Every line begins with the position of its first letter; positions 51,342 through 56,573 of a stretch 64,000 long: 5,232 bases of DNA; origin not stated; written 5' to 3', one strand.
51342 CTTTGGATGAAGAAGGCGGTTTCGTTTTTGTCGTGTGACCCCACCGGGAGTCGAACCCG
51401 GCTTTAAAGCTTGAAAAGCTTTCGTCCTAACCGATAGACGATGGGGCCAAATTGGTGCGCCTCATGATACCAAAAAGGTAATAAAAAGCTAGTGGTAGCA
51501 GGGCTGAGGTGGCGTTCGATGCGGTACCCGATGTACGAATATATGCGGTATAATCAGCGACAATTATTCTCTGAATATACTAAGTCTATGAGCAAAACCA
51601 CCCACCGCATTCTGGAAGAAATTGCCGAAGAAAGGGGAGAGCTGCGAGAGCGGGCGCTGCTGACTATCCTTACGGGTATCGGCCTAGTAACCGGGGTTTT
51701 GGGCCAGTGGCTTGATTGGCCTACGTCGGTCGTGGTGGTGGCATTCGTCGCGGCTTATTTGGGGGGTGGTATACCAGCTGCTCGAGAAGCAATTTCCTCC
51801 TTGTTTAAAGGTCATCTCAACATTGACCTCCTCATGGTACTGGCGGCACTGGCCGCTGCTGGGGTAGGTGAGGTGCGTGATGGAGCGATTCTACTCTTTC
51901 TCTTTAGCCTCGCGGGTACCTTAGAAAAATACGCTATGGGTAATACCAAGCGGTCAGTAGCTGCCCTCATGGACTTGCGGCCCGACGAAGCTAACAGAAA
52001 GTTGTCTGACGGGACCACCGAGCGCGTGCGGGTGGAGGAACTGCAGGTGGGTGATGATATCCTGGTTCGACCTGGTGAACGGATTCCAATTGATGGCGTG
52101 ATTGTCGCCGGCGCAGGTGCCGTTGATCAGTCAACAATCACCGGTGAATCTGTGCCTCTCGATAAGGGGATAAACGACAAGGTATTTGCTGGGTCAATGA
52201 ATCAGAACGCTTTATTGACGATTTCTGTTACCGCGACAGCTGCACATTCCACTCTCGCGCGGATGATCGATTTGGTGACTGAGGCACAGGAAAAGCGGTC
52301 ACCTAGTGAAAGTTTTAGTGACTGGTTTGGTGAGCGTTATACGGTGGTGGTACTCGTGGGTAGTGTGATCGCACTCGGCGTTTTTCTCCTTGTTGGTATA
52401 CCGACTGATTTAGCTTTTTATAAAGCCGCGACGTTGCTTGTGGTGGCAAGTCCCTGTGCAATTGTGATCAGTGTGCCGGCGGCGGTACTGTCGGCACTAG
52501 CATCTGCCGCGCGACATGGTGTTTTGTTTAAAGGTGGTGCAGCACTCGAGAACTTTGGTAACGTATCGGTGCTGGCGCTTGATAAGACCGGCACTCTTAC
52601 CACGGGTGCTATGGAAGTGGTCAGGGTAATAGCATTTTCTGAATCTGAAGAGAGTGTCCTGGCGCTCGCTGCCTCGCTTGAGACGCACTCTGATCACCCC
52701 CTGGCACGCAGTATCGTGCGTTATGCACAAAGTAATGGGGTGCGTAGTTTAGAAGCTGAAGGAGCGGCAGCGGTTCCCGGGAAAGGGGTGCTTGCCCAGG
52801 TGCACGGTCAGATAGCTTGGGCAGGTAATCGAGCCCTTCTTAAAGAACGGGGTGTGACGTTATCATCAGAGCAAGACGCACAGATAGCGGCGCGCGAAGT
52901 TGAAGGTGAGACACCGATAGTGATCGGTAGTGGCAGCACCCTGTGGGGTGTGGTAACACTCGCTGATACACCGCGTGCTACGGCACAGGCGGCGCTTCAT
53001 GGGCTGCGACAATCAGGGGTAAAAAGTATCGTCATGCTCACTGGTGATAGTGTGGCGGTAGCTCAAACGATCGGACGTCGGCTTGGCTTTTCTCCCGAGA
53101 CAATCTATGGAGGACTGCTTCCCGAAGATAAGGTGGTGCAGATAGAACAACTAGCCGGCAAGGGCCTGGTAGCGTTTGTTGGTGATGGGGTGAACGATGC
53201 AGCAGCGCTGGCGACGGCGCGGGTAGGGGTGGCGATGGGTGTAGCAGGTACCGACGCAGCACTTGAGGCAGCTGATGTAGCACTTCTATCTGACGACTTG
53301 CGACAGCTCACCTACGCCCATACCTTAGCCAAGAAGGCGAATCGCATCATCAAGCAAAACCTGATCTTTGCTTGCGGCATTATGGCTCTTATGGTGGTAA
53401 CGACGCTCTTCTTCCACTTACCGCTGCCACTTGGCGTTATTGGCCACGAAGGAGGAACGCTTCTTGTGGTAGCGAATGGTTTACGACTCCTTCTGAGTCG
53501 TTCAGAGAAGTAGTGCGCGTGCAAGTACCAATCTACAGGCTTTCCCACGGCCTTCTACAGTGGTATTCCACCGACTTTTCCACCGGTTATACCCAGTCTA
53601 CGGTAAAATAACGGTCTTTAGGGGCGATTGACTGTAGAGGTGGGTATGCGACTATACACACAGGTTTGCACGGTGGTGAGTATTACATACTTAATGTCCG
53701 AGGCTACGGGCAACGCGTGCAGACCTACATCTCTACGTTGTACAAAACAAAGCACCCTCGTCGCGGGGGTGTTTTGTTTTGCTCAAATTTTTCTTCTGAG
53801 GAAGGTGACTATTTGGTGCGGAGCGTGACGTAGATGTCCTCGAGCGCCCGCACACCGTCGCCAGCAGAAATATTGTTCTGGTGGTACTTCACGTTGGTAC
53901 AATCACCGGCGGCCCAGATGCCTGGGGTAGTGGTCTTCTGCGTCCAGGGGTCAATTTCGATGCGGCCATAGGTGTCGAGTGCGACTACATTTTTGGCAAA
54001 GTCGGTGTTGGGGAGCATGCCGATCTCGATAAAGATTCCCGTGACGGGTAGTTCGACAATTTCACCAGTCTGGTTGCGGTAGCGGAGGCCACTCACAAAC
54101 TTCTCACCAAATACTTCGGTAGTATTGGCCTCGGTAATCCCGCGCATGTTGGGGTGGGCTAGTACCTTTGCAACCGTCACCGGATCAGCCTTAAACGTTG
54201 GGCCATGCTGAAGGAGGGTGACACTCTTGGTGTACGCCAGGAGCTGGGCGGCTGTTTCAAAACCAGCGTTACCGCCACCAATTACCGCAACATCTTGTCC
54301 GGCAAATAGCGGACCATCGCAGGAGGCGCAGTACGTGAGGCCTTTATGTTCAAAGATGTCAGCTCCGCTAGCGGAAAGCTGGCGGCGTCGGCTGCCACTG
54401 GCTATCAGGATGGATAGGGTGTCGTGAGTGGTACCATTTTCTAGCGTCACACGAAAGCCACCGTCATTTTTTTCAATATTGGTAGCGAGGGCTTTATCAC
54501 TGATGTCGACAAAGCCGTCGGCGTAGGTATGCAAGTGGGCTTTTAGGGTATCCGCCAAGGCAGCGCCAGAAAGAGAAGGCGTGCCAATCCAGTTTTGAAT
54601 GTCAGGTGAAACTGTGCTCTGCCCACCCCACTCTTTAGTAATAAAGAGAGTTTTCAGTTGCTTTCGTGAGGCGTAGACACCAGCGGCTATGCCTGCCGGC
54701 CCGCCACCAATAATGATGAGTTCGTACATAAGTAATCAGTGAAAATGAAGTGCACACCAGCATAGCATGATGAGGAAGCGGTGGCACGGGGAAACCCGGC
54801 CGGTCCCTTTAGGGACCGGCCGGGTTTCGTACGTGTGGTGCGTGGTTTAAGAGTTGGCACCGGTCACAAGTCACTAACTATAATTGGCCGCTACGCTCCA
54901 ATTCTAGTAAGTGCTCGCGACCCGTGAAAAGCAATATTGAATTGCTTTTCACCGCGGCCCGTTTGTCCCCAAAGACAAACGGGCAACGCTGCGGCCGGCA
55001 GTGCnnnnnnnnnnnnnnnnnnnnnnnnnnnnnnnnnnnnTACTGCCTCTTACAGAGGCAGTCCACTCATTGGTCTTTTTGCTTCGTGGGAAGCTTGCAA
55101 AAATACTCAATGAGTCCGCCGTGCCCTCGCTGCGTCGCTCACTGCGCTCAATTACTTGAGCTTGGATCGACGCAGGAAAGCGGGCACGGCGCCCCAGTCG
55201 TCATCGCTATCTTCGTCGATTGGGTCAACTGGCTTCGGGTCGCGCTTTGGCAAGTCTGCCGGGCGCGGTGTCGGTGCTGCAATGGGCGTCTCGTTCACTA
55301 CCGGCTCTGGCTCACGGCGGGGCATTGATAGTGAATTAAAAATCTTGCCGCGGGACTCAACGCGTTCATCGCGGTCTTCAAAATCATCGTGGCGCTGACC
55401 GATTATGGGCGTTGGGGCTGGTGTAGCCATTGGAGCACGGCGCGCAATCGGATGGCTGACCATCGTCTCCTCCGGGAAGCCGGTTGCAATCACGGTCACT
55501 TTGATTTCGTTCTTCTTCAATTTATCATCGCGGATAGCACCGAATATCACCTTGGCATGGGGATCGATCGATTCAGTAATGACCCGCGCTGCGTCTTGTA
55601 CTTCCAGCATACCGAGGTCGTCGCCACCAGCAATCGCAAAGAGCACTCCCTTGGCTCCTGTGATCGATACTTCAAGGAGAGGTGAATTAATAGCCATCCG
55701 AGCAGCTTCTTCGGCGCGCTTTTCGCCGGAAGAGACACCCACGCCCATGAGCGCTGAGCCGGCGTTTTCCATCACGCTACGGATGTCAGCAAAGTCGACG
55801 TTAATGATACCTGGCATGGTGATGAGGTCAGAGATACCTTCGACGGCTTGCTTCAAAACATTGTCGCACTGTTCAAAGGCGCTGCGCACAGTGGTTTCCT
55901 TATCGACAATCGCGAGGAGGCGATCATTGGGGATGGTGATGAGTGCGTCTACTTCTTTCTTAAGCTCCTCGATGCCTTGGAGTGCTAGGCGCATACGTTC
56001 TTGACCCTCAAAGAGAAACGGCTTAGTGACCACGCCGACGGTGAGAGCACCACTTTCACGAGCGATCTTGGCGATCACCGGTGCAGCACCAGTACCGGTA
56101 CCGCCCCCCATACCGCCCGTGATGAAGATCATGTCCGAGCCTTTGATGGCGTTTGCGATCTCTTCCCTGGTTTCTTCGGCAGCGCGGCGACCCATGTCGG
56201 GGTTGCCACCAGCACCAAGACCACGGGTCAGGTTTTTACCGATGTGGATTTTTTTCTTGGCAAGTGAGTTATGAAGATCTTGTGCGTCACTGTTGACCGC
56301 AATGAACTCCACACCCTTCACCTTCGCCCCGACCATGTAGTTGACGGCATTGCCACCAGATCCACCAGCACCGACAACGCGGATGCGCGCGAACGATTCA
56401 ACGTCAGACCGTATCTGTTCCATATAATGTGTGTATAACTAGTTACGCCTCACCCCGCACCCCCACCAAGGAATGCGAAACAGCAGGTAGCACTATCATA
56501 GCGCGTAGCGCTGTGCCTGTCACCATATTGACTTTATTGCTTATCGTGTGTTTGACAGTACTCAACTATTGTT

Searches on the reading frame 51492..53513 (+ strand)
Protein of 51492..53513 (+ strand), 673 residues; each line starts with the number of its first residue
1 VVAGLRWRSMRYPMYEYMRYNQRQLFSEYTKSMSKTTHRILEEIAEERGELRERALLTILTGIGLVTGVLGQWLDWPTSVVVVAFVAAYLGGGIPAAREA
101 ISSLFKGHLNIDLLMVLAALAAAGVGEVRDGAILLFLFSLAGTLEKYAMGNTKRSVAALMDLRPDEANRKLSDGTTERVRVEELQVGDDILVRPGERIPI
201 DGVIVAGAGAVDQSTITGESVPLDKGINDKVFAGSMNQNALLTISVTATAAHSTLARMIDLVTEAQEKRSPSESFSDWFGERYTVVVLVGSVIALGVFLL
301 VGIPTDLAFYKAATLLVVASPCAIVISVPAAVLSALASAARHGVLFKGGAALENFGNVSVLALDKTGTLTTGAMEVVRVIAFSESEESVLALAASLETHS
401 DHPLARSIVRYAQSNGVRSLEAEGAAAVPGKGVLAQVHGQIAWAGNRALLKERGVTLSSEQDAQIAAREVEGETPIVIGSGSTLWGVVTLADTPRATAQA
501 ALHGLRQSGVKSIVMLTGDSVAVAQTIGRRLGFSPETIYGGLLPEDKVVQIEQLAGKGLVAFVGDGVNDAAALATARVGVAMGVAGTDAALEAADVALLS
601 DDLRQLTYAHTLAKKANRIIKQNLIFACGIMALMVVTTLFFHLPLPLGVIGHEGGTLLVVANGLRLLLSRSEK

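Call 27: search_protein_families(library=pfam, proteins=[window:51492-53513:+], max_evalue=0.001)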
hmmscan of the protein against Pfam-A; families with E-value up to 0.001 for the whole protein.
window:51492-53513:+ (673 aa): 2 families
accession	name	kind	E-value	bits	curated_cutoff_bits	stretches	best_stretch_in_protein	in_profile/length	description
PF00122.25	E1-E2_ATPase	-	7.1e-49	166.2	28.1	1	163-342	3-181/181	E1-E2 ATPase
PF00702.32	Hydrolase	-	2.7e-26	93.6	26.4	1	360-576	3-190/191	haloacid dehalogenase-like hydrolase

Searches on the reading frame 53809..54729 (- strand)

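Call 81: search_protein_families(library=pfam, proteins=[window:53809-54729:-], max_evalue=0.001)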
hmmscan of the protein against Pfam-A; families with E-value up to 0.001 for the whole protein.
window:53809-54729:- (306 aa): 11 families
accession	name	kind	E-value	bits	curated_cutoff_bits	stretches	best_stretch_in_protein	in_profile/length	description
PF07992.20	Pyr_redox_2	-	9.5e-37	127.4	26.1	1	3-285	2-286/291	Pyridine nucleotide-disulphide oxidoreductase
PF13738.12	Pyr_redox_3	-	6.5e-22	78.6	30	2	65-275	86-305/305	Pyridine nucleotide-disulphide oxidoreductase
PF03486.20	HI0933_like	-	9.3e-10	38.8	50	0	146-178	2-34/244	HI0933-like protein Rossmann domain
PF12831.13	FAD_oxidored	-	3e-09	37.1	27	1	4-55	2-59/416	FAD dependent oxidoreductase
PF00890.30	FAD_binding_2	-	3.7e-09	36.7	20.4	0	4-42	2-42/414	FAD binding domain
PF01134.28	GIDA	-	1.3e-08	34.8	22.1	0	146-199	1-48/391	Glucose inhibited division protein A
PF00070.33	Pyr_redox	-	2.3e-06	28.5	22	1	147-199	2-59/82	Pyridine nucleotide-disulphide oxidoreductase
PF01266.30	DAO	-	7.1e-06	26.2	27.9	0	146-176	1-31/353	FAD dependent oxidoreductase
PF01946.23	Thi4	-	0.0002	21.1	26.2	0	3-32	19-49/235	Thi4 family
PF05834.18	Lycopene_cycl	-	0.00028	20.5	23.4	0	146-178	1-35/380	Lycopene cyclase protein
PF13450.12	NAD_binding_8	-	0.00048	20.8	21.9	0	6-30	1-25/68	NAD(P)-binding Rossmann-like domain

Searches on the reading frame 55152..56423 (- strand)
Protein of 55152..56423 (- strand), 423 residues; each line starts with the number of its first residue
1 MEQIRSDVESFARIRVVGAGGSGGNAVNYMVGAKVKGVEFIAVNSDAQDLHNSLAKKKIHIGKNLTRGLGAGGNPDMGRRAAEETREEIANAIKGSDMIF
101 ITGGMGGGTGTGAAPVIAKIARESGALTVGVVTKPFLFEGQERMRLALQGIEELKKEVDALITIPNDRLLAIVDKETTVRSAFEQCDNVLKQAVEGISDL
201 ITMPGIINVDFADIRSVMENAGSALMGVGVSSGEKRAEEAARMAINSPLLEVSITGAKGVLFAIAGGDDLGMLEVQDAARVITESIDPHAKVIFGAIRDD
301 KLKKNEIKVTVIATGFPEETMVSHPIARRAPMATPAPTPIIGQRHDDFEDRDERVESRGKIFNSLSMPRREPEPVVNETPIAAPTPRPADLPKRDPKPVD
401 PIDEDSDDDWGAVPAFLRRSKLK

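Call 81: search_protein_families(library=pfam, proteins=[window:55152-56423:-], max_evalue=0.001)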
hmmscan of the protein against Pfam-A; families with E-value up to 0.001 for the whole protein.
window:55152-56423:- (423 aa): 2 families
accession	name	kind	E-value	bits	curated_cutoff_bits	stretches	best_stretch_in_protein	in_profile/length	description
PF00091.31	Tubulin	-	1e-49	169.9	33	1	14-173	2-189/190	Tubulin/FtsZ family, GTPase domain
PF12327.13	FtsZ_C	-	6.4e-32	110.2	27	1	222-316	1-94/95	FtsZ family, C-terminal domain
